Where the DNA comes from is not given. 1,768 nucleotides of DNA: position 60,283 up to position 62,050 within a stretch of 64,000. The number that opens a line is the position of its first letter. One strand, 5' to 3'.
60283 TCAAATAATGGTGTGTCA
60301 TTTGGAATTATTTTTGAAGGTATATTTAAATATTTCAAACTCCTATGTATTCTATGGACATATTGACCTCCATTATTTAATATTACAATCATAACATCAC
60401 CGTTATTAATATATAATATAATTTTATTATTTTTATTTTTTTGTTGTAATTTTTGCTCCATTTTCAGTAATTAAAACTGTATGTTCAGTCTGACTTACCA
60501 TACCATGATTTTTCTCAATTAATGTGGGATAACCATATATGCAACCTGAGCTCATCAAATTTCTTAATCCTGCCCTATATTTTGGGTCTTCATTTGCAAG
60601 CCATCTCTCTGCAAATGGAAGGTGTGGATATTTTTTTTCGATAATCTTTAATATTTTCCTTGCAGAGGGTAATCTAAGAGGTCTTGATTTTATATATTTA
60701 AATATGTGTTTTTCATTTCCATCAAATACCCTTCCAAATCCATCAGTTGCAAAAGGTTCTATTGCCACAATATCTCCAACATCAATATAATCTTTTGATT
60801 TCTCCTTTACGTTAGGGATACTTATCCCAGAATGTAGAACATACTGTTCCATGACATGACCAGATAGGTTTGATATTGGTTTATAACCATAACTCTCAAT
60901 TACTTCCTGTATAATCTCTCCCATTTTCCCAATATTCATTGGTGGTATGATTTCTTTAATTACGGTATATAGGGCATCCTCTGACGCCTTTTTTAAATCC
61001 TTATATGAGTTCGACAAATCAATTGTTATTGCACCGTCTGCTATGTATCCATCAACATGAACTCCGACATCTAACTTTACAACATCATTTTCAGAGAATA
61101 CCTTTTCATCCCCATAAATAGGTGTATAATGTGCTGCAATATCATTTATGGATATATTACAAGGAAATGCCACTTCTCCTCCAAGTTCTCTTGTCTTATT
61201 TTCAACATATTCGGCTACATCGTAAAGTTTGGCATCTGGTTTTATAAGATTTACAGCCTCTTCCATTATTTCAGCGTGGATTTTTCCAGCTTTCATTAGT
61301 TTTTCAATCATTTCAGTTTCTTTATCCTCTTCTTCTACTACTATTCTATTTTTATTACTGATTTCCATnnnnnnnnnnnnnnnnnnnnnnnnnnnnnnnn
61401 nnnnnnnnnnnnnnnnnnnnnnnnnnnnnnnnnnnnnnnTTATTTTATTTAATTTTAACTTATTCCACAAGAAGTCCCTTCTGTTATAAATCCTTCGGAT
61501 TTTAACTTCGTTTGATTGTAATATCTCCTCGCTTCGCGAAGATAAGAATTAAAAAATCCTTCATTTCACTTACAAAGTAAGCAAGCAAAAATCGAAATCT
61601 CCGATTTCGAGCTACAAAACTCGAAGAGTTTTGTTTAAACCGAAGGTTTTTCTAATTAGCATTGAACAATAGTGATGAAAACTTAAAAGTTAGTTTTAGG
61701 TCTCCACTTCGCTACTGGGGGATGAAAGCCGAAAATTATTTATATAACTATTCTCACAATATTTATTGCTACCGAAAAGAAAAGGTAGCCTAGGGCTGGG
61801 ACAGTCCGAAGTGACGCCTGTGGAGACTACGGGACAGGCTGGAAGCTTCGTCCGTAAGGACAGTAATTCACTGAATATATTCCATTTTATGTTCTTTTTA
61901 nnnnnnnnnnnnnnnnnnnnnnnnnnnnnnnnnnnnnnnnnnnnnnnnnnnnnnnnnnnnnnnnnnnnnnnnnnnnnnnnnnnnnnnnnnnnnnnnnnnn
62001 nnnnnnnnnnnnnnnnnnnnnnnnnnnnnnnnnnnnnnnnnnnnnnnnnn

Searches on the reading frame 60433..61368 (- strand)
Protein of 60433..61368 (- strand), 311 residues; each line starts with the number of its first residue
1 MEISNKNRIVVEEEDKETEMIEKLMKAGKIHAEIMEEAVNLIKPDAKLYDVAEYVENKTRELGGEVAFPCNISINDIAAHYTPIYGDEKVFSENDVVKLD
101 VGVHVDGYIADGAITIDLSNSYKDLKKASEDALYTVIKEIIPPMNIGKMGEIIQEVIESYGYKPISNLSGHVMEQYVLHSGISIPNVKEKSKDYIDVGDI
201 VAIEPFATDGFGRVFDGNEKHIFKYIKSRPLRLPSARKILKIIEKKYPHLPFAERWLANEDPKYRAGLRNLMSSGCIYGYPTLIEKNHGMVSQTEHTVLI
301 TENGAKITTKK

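Call 44: find_encoding_contigs(protein=window:60433-61368:-, flank=10000, max_places=6)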
Protein window:60433-61368:- (311 aa): 4 contigs read that carry it; 2 places shown.
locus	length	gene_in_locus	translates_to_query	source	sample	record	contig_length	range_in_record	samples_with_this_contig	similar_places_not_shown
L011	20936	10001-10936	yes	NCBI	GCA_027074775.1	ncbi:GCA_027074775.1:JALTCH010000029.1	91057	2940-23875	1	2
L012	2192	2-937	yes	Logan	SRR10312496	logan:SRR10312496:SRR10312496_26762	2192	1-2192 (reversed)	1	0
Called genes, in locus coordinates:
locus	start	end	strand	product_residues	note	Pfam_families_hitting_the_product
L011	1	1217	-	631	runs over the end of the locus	PF01850:PIN, PF00437:T2SSE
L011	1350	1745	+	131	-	PF01894:YjbQ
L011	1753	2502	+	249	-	PF02634:FdhD-NarQ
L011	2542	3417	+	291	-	PF02568:ThiI (weak), PF01171:ATP_bind_3 (faint), PF06508:QueC (weak)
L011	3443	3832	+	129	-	-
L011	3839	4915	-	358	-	-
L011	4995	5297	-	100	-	PF04930:FUN14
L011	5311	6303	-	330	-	-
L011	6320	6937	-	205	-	PF00590:TP_methylase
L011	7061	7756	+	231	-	PF03205:MobB, PF04060:FeS (weak)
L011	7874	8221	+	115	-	PF01022:HTH_5, PF12840:HTH_20, PF13412:HTH_24 (weak)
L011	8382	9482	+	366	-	PF03193:RsgA_GTPase (faint), PF00009:GTP_EFTU (faint), PF01926:MMR_HSR1, PF02421:FeoB_N, PF16897:MMR_HSR1_Xtn, PF02824:TGS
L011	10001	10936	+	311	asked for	PF00557:Peptidase_M24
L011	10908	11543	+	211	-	PF00117:GATase, PF07722:Peptidase_C26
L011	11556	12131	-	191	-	PF04289:DUF447_N, PF20766:DUF447_C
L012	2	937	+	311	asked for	PF00557:Peptidase_M24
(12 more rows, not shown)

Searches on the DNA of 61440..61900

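Call 76: search_rna_families(source=window, start=61440, end=61900, threshold=evalue, max_evalue=10, show_alignments=2)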
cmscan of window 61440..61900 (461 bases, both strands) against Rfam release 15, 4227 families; matches with E-value up to 10: 3.
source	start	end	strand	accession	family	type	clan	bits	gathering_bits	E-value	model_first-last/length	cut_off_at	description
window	61509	61712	+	RF01402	STnc150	Gene; sRNA;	-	21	60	0.021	1-267/267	no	STnc150 Hfq binding RNA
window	61606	61694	+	RF02902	AaHKsRNA22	Gene; sRNA;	-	20.3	39.8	0.15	1-101/101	no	Aggregatibacter sRNA 22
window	61531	61586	+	RF01280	snoR14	Gene; snRNA; snoRNA; CD-box;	CL00076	15.5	40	3.7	1-84/84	no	Small nucleolar RNA snoR14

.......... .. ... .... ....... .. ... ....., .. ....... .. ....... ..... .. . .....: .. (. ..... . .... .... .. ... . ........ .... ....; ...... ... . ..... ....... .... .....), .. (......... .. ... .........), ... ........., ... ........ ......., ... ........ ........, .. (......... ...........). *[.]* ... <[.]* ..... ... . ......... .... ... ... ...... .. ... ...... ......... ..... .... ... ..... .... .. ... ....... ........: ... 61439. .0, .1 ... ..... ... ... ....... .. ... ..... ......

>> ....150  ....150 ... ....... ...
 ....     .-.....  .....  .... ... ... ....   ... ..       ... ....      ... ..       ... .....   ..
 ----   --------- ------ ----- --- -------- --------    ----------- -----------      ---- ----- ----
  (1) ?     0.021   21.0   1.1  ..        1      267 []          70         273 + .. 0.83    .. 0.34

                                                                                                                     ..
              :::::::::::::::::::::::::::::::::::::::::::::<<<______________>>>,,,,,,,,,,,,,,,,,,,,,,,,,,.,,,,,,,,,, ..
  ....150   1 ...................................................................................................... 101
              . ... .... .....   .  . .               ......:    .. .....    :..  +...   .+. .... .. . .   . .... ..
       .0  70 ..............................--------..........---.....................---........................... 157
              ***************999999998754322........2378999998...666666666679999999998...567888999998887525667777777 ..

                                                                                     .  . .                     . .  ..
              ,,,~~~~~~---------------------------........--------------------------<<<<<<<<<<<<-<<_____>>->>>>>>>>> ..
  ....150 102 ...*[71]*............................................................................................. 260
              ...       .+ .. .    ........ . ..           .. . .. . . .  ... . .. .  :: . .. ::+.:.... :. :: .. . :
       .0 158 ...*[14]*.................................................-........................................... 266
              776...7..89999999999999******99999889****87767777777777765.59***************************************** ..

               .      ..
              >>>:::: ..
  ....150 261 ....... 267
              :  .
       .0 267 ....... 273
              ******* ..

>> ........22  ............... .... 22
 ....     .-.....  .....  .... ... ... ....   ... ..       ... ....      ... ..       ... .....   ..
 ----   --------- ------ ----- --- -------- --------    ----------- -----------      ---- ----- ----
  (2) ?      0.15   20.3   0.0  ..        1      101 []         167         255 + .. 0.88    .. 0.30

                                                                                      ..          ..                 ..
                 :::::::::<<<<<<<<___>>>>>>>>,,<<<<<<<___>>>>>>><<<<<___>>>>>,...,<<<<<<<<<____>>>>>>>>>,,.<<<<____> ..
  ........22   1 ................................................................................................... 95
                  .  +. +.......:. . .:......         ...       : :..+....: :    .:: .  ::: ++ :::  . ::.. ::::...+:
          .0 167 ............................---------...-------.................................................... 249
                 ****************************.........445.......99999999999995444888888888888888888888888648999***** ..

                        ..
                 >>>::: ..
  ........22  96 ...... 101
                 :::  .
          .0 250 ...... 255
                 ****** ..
